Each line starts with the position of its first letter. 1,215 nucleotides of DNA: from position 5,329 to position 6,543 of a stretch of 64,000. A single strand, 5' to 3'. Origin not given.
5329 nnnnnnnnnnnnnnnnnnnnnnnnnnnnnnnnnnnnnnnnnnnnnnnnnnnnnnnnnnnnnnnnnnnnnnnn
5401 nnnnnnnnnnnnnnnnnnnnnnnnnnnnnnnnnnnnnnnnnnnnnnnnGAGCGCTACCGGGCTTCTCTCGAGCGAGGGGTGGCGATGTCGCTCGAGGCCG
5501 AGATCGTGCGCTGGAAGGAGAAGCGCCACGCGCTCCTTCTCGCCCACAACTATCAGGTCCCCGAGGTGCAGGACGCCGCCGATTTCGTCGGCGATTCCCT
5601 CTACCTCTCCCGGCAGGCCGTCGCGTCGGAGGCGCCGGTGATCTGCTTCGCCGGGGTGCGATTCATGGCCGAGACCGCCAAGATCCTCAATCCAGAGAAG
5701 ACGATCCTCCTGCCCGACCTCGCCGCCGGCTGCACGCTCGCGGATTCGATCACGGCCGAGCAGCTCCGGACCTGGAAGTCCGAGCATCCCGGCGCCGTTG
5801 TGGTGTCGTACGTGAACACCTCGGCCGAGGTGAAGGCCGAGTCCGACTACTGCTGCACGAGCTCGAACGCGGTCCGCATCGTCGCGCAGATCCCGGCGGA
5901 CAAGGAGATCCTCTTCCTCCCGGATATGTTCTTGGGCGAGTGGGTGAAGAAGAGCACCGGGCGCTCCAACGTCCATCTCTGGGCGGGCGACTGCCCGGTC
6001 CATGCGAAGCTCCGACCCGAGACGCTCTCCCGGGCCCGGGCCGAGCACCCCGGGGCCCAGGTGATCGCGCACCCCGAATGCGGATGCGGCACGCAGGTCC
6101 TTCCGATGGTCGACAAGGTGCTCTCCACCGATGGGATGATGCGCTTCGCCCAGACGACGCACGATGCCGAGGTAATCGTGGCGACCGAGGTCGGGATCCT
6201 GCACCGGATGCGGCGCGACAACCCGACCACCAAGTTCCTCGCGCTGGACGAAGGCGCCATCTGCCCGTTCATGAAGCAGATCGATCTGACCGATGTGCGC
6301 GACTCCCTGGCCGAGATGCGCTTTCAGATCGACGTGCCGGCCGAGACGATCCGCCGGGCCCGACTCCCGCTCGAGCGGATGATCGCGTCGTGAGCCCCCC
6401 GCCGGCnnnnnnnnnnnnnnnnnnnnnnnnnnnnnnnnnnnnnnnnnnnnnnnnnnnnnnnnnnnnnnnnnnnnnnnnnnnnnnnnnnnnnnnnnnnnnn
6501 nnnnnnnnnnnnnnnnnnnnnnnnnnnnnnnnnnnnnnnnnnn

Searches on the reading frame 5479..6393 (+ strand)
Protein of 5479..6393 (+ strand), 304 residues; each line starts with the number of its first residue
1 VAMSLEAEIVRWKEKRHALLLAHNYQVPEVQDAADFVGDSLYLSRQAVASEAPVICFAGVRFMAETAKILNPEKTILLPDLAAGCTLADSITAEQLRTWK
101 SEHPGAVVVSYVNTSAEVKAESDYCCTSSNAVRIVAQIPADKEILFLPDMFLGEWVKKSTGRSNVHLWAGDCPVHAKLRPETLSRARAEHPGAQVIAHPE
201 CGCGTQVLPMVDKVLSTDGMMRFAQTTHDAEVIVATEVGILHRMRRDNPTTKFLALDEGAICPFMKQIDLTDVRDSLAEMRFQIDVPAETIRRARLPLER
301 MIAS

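Call 10: find_encoding_contigs(protein=window:5485-6393:+, flank=6000, max_places=4)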
Protein window:5485-6393:+ (302 aa): no gene with exactly this product is on record in the collection.

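Call 13: search_protein_families(library=pfam, proteins=[window:5479-6393:+])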
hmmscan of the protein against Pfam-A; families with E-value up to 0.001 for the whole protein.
window:5479-6393:+ (304 aa): 1 family
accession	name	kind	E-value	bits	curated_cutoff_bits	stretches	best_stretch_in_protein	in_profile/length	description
PF02445.21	NadA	-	8.6e-115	383.3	27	1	8-302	2-294/295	Quinolinate synthetase A protein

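Call 24: find_related_loci(query=window:5485-6393:+, collection=metagenome_contigs, flank=6000)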
Query window:5485-6393:+ (302 aa) in metagenome_contigs; peptide patterns used: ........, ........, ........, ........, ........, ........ (x = any residue, [..] = any of these).
600 stretches matched a pattern (row limit reached: there are more); 600 encode a relative of the query (tblastn E <= 1e-3); the best 80 are kept; 80 distinct loci.
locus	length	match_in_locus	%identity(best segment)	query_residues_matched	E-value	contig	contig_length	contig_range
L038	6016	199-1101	74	1-302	9e-156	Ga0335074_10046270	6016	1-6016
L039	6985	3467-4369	72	1-302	7e-153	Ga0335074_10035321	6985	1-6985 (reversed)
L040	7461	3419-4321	72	1-302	1e-150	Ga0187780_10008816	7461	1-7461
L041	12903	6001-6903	73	1-302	3e-150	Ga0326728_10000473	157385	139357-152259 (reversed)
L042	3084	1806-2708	68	1-302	3e-146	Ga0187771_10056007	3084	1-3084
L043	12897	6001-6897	61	2-301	1e-123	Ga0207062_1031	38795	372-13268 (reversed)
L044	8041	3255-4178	57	3-301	4e-115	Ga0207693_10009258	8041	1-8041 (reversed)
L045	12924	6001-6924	57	3-301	9e-115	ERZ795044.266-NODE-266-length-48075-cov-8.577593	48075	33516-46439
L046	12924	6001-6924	57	3-301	7e-114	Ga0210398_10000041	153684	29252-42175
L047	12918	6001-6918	57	3-301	6e-113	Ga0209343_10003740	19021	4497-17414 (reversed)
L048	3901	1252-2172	57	2-301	9e-114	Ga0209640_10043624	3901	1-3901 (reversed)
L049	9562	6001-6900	55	2-301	3e-112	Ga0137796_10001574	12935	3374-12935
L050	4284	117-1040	57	3-301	6e-113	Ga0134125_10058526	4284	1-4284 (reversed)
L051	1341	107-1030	56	3-301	3e-121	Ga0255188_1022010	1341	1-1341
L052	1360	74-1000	56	2-301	1e-120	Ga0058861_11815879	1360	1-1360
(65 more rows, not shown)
